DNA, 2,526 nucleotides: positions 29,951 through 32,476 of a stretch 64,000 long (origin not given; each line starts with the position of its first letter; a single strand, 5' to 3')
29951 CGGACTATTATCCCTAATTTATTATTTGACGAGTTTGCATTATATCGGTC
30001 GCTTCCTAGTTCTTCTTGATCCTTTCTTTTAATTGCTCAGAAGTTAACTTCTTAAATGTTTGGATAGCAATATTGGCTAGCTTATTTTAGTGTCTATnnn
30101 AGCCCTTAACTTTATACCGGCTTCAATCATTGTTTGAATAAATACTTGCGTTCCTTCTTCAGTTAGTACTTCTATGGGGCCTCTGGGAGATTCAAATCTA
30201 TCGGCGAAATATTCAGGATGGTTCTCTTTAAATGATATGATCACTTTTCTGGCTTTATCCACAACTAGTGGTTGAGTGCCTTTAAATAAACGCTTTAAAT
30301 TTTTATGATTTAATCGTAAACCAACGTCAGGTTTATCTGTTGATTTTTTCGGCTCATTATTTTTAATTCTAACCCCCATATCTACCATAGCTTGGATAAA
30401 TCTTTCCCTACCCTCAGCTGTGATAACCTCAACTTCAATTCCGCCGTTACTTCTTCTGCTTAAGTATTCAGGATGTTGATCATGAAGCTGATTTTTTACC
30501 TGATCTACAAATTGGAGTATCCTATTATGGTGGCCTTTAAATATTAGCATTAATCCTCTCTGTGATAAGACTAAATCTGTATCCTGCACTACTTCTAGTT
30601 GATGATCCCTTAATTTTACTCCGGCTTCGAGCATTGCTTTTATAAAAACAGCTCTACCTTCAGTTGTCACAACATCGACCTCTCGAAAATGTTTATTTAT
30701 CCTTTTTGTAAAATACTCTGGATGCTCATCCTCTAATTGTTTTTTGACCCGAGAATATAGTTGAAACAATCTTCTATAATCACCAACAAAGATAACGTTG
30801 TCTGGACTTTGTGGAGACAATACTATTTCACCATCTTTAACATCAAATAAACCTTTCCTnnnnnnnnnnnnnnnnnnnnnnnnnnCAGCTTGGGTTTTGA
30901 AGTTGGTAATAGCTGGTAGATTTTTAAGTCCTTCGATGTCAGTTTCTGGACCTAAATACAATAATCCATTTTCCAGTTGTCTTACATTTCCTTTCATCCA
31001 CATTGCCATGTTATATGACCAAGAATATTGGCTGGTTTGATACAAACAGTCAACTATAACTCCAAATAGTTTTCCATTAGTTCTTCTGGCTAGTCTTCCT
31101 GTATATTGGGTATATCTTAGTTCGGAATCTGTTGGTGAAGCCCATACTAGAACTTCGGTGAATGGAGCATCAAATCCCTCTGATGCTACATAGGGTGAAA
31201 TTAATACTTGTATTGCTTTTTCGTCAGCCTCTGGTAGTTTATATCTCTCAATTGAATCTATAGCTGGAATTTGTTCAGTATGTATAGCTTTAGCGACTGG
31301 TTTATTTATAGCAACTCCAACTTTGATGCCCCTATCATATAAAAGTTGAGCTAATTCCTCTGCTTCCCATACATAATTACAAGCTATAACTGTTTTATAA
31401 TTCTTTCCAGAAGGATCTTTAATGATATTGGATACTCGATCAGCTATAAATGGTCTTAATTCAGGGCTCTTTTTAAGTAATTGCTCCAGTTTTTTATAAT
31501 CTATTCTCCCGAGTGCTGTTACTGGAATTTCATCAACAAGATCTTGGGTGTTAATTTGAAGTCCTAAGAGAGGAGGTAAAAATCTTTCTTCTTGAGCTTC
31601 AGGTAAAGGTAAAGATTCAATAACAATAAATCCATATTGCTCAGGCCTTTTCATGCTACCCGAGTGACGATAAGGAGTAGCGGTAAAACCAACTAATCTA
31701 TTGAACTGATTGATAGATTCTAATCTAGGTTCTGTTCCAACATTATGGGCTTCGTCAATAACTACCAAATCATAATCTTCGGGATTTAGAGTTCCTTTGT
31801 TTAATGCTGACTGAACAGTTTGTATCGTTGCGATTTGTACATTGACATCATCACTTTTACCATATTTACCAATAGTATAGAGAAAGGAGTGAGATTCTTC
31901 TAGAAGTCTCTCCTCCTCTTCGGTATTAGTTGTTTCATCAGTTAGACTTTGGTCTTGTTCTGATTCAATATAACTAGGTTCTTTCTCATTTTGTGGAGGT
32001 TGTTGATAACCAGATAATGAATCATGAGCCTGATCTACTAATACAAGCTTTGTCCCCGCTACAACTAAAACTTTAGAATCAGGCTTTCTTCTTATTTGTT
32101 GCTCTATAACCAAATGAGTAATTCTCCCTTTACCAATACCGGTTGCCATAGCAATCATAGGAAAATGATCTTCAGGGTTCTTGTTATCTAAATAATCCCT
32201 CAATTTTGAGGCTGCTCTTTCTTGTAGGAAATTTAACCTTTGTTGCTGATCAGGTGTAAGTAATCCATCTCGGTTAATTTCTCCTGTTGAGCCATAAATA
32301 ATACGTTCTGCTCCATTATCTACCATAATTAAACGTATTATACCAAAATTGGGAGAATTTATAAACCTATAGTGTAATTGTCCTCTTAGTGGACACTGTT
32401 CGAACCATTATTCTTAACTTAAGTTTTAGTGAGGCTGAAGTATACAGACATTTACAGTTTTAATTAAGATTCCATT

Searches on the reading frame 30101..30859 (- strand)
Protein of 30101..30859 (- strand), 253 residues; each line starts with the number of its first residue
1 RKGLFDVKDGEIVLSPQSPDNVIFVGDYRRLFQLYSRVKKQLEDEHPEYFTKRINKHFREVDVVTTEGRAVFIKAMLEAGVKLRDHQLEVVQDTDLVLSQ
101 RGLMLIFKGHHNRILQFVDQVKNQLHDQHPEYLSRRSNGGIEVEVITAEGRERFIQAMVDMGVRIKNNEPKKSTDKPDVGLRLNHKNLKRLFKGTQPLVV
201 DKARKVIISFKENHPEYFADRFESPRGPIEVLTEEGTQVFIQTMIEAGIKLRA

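Call 42: predict_structure(alignment_id=A3)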
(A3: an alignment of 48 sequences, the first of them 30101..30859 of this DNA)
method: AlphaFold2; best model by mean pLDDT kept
length: 253 residues; sequences in the alignment: 48
mean_pLDDT: 91.7   pTM: 0.65
mean pLDDT of the five models: 91.7, 91.3, 91.3, 91.0, 90.3
residues with pLDDT >= 90: 206; 70-90: 30; 50-70: 17; < 50: 0
segments of 3 or more residues with pLDDT < 50: none
pLDDT, mean of each block of 10 residues (from residue 1): 85 82 85 95 98 93 96 97 94 96 94 96 98 94 96 98 83 61 93 96 97 95 79 96 98 92
secondary structure, 60 per line:
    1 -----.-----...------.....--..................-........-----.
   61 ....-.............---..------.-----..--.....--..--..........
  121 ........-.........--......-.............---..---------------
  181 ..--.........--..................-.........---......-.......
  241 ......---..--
elements in order: E12-14 H28-45 E50-54 E60-64 H66-78 H100-104 H111-128 E133-138 E141-146 H148-160 H185-191 H196-213 E218-223 E227-232 H234-246

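Call 53: fold_search(model_id=the predicted structure, library=pdb)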
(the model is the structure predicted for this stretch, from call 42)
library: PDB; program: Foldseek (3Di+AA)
matches with E <= 10: 991; with E <= 0.001: 0
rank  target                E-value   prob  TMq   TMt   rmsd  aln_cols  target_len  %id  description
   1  9s4y_A                4.7e-02  0.38  0.19  0.23  19.1       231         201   15  AcuB from Geobacillus stearothermophilus with Ap4A (released 2026-02-25)
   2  5gt8_B                7.0e-02  0.21  0.16  0.15  20.1       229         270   11  Crystal Structure of apo-CASTOR1 (released 2017-08-23)
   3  4hhu_B                8.2e-02  0.35  0.16  0.22  11.9       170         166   14  Crystal Structure of Engineered Protein. Northeast Structural Genomics Consortium Target OR280. (released 2012-10-24)
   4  3n89_B                8.7e-02  0.10  0.13  0.11  19.6       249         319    8  KH domains (released 2010-09-22)
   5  9s52_B                9.7e-02  0.28  0.18  0.22  19.1       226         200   15  AcuB from Geobacillus stearothermophilus with AMP (released 2026-02-25)
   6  5gt7_A                9.7e-02  0.14  0.15  0.13  20.6       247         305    8  Crystal Structure of Arg-bound CASTOR1 (released 2017-08-23)
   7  8co1_A1               1.1e-01  0.23  0.17  0.09  20.4       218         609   11  Type II Secretion System (released 2024-04-10)
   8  6x1j_A                1.1e-01  0.16  0.12  0.13  14.6       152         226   14  The homing endonuclease I-WcaI bound to its DNA recognition sequence (released 2021-05-26)
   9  1qe1_B                1.2e-01  0.23  0.15  0.10  19.1       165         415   11  CRYSTAL STRUCTURE OF 3TC-RESISTANT M184I MUTANT OF HIV-1 REVERSE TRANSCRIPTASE (released 1999-08-30)
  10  5gt7_B                1.5e-01  0.13  0.16  0.14  20.4       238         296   10  Crystal Structure of Arg-bound CASTOR1 (released 2017-08-23)
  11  4ney_B                1.6e-01  0.28  0.19  0.24  11.9       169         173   11  Crystal Structure of an engineered protein with ferredoxin fold, Northeast Structural Genomics Consortium (NESG) Targe (released 2014-01-15)
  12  9oti_V                1.6e-01  0.16  0.17  0.16  21.1       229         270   10  GATOR2 complex bound to arginine sensor CASTOR1 (released 2025-10-01)
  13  6i1x_A                1.8e-01  0.16  0.17  0.12  18.1       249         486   12  Aeromonas hydrophila ExeD (released 2019-04-10)
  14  9lwf_V                1.9e-01  0.13  0.15  0.14  20.7       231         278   10  Cryo-EM structure of dual sensor bound GATOR2 complex (released 2025-08-13)
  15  2zho_C                2.0e-01  0.21  0.16  0.24  14.5       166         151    8  Crystal structure of the regulatory subunit of aspartate kinase from Thermus thermophilus (ligand free form) (released 2009-02-17)
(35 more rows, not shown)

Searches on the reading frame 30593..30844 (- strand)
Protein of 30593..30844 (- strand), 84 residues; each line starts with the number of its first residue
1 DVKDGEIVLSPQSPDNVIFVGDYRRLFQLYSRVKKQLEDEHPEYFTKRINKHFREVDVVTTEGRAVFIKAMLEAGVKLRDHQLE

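Call 73: search_protein_families(library=pfam, alignment_id=A6, max_evalue=1)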
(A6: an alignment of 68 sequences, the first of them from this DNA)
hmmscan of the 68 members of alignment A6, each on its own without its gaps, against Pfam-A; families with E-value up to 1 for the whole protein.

A. member 1, seq(84 aa): 0 families

B. families by the number of members that match (of 68 scanned): 42 families (the first 25 are shown)
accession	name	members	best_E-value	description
PF19852.4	DUF6327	1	0.0014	Family of unknown function (DUF6327)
PF06046.19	Sec6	1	0.0034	Exocyst complex component Sec6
PF04352.18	ProQ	1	0.0077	ProQ/FINO family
PF06898.16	YqfD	1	0.0081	Putative stage IV sporulation protein YqfD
PF04753.17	Corona_NS12-7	1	0.014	Coronavirus non-structural protein NS12.7 family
PF18493.6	DUF5617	1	0.014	Domain of unknown function (DUF5617)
PF11184.13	DUF2969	1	0.02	Protein of unknown function (DUF2969)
PF20409.4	SnoaL_5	1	0.028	SnoaL-like domain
PF19978.4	Inovirus_G7P_2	1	0.029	Tail virion protein G7P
PF00153.32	Mito_carr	1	0.037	Mitochondrial carrier protein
PF22385.1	Cas9_C_2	1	0.038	CRISPR-associated endonuclease Cas9, C-terminal domain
PF14601.11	TFX_C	1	0.043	DNA_binding protein, TFX, C-term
PF15637.11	Tox-HNH-HHH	1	0.048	HNH/Endo VII superfamily nuclease toxin with a HHH motif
PF11224.13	DUF3023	1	0.048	Protein of unknown function (DUF3023)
PF10741.14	T2SSM_b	1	0.048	Type II secretion system (T2SS), protein M subtype b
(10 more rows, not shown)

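Call 74: search_solved_structures(query=A6, max_evalue=10)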
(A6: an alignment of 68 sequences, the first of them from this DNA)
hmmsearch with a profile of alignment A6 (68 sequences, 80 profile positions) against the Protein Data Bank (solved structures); distinct sequences matched with E-value up to 10: 14.
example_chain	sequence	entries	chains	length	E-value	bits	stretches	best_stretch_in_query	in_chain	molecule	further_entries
8glv_F4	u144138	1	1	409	0.093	16.2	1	30-77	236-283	DUF4201 domain-containing protein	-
6pbl_A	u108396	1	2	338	0.12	15.8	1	38-74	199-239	Malate dehydrogenase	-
2mme_A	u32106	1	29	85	0.19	15.3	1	31-63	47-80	MxiH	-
7bqq_A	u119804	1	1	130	0.26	14.8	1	22-68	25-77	Gogy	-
9wf9_B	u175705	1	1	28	0.31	14.6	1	43-69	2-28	Coagulation factor X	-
2n2u_A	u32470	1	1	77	0.45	14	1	29-67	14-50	OR358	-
7pwg_J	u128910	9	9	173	0.83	13.2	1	20-77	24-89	Ribosomal protein L11 | 60S ribosomal protein uL5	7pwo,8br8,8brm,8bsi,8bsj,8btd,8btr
3j0r_A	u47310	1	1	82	0.92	13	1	31-63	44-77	Protein mxiH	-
2v6l_0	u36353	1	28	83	0.96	13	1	31-63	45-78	MXIH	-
9bvl_P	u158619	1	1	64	0.99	12.9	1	43-69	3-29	Factor X light chain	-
5zmr_A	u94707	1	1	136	1.2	12.6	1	27-65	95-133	26S proteasome regulatory subunit RPN5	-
5cwf_A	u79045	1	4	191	1.5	12.3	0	23-48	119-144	Designed helical repeat protein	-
2ca5_A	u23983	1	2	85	1.9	12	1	31-62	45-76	MXIH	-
4ozs_A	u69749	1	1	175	4.6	10.8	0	63-73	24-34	Alpha solenoid protein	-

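Call 75: find_homologous_proteins(query=A6, max_evalue=0.001)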
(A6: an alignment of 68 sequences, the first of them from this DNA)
Query A6 (68 sequences): 253 candidates shared short words with the query, none scored E <= 0.001.

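Call 81: search_protein_families(library=phrogs, alignment_id=A6, max_evalue=0.01)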
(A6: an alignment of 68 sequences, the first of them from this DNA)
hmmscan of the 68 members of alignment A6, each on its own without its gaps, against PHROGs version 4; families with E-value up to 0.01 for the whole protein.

A. member 1, seq(84 aa): 0 families

B. families by the number of members that match (of 68 scanned): 4 families
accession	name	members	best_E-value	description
phrog_37615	-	1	0.0038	-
phrog_33704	-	1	0.0052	-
phrog_6399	-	1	0.0068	SieB superinfection exclusion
phrog_8775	-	1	0.0087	-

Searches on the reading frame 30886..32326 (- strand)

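Call 83: search_dna_similar(query=window:30886-32326:-, collection=phages, mode=protein, max_rows=15, max_evalue=0.001)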
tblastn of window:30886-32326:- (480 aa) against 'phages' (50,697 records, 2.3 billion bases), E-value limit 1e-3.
Records with a match: 574; places in all: 574; records where one place covers at least 80% of the query: 105.
Best place of each record, by identity: <60% 574.
By first word of the organism name: Vibrio 156; Stx2a-converting 62; Pseudomonas 60; Klebsiella 39; Streptococcus 36; Mycobacterium 31; Escherichia 30; Moraxella 13; Listeria 13; Bacteriophage 11; and 45 more.
By host as written in the record: - 183; Vibrio lentus 34; Klebsiella pneumoniae 24; Mycobacterium smegmatis mc2 155 22; Pseudomonas aeruginosa 20; Moraxella catarrhalis 13; Vibrio crassostreae 13; Listeria monocytogenes 7; and 160 more.
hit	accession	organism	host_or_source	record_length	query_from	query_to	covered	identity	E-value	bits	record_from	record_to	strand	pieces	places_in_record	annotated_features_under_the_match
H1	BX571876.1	Leptospira phage LE1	-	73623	25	434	85%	24.2%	3e-8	62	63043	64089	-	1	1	Helicase C-terminal domain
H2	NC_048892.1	Leptospira phage LE1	-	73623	25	434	85%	24.2%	3e-8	62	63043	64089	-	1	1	DEAD/DEAH box helicase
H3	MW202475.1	Caudoviricetes sp.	Manatee Spring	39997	35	414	79%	25.6%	2e-9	66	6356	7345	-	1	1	type I site specific restriction modification protein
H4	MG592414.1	Vibrio phage 1.030.O._10N.222.55.F9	Vibrio sp. sp. F13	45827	22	426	84%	24.0%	1e-12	77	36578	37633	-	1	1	P-loop containing nucleoside triphosphate hydrolase | hypothetical protein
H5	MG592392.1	Vibrio phage 1.005.O._10N.286.48.F2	Vibrio splendidus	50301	22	426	84%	24.0%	2e-12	76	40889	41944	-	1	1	P-loop containing nucleoside triphosphate hydrolase | hypothetical protein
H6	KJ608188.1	Enterococcus phage EFC-1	Enterococcus faecalis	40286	35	438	84%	23.8%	2e-10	69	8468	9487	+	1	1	DEAD/DEAH box helicase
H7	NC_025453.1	Enterococcus phage EFC-1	Enterococcus faecalis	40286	35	438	84%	23.8%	2e-10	69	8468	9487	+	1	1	DNA helicase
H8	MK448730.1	Streptococcus phage Javan311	Streptococcus mitis B9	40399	33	434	84%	23.7%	1e-10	70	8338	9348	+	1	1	DNA helicase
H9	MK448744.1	Streptococcus phage Javan377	Streptococcus parasanguinis F0449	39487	33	434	84%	23.7%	1e-10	70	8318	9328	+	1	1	DNA helicase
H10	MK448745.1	Streptococcus phage Javan381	Streptococcus parasanguinis SRR387741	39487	33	434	84%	23.7%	1e-10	70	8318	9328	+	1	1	DNA helicase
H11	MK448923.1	Streptococcus phage Javan380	Streptococcus parasanguinis SRR387738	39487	33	434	84%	23.7%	1e-10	70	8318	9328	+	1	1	DNA helicase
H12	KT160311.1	Vibrio phage H188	Vibrio kanaloae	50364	22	426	84%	23.3%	4e-12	75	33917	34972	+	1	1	DNA helicase | putative GTP-binding protein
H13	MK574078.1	Pseudomonas phage KP1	Pseudomonas sp.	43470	33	451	87%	22.4%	5e-8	62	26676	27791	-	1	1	hypothetical protein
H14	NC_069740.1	Pseudomonas phage KP1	Pseudomonas sp.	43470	33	451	87%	22.4%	5e-8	62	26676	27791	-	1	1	hypothetical protein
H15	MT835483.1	Bacteriophage sp.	human fecal samples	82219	22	422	84%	23.2%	6e-6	55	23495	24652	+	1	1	record has no annotation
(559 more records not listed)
